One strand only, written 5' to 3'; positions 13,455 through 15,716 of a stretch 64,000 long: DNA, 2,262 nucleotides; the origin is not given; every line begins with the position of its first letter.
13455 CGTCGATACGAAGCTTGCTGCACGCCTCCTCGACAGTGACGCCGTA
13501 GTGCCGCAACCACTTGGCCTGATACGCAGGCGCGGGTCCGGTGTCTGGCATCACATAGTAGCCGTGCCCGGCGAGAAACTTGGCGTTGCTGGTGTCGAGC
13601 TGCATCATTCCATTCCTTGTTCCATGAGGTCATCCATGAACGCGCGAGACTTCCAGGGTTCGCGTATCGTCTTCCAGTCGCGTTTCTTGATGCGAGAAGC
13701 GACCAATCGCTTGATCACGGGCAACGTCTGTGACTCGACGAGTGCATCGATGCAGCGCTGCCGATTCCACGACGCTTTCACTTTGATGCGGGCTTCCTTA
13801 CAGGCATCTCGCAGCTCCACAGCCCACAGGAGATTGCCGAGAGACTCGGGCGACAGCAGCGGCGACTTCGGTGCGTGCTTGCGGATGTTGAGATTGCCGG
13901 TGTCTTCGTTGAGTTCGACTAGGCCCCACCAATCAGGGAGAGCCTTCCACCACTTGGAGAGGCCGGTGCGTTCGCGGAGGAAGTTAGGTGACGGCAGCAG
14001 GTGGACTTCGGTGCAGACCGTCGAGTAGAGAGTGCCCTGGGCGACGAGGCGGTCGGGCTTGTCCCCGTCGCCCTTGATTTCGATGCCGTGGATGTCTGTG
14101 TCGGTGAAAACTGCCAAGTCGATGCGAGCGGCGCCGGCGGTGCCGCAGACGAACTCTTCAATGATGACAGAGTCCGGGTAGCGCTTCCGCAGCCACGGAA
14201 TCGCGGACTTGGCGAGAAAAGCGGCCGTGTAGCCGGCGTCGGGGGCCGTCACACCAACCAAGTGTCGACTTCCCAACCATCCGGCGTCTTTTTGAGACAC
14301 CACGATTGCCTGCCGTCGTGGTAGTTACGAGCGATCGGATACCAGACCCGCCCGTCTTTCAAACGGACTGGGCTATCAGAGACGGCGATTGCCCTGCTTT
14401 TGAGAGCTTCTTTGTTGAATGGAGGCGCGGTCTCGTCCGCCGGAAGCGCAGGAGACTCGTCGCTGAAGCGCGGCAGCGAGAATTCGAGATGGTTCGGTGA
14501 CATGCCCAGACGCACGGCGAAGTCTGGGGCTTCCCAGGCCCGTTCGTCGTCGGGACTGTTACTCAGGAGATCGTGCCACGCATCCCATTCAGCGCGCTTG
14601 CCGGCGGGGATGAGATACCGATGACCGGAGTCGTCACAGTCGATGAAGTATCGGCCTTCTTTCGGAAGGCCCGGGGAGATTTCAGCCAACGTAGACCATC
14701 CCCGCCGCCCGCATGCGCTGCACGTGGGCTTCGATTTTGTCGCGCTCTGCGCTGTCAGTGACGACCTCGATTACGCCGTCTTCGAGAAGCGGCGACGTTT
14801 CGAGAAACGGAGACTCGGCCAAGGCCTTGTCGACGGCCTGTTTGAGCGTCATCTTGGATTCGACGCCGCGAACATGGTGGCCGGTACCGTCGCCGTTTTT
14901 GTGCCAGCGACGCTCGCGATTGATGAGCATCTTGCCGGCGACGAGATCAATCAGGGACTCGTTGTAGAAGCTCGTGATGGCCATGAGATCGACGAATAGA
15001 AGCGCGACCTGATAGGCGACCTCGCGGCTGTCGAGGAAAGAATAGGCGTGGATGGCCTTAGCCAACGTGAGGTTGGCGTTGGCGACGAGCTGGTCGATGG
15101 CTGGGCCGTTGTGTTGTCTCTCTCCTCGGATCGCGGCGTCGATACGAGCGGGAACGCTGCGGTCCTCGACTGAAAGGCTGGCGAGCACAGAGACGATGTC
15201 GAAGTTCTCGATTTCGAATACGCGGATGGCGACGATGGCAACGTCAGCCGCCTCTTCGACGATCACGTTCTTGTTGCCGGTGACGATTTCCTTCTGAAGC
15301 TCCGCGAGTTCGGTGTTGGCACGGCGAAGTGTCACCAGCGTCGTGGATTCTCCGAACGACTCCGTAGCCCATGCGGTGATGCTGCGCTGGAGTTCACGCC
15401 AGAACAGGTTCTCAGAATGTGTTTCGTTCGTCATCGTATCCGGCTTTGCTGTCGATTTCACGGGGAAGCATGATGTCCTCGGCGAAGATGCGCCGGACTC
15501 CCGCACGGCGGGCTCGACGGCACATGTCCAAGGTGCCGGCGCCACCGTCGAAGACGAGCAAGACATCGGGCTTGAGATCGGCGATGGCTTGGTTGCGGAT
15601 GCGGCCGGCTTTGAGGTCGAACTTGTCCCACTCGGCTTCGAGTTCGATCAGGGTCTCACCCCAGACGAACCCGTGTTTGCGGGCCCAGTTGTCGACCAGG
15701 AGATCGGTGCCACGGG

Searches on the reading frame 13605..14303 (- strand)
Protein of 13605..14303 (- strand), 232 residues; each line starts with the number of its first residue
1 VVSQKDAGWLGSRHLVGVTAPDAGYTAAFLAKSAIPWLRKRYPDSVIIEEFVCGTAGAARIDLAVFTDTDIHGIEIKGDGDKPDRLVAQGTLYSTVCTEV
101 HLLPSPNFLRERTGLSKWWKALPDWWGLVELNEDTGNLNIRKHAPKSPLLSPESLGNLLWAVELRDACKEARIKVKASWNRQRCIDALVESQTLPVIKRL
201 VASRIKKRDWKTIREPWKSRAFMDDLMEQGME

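Call 58: search_protein_families(library=phrogs, proteins=[window:13605-14303:-], max_evalue=0.001)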
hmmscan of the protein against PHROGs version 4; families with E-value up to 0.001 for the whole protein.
window:13605-14303:- (232 aa): 1 family
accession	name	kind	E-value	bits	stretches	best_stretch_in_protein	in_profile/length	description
phrog_984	-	unknown function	4.6e-23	83.2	1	42-218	25-217/230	-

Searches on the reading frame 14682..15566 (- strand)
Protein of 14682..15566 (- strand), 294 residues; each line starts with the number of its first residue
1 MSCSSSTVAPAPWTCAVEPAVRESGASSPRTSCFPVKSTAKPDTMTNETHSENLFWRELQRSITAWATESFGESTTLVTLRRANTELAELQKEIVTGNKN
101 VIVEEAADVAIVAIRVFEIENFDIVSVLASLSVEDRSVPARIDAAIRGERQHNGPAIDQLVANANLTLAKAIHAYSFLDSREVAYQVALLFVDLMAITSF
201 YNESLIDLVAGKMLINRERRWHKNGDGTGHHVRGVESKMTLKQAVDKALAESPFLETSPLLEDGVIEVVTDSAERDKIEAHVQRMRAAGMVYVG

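Call 58: search_protein_families(library=phrogs, proteins=[window:14682-15566:-], max_evalue=0.001)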
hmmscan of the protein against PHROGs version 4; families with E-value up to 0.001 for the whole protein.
window:14682-15566:- (294 aa): 2 families
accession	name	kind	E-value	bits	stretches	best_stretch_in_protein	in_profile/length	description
phrog_9147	-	unknown function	6.1e-08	33.6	0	58-130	3-71/204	-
phrog_13210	-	unknown function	0.00029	21.6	0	61-111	7-56/203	-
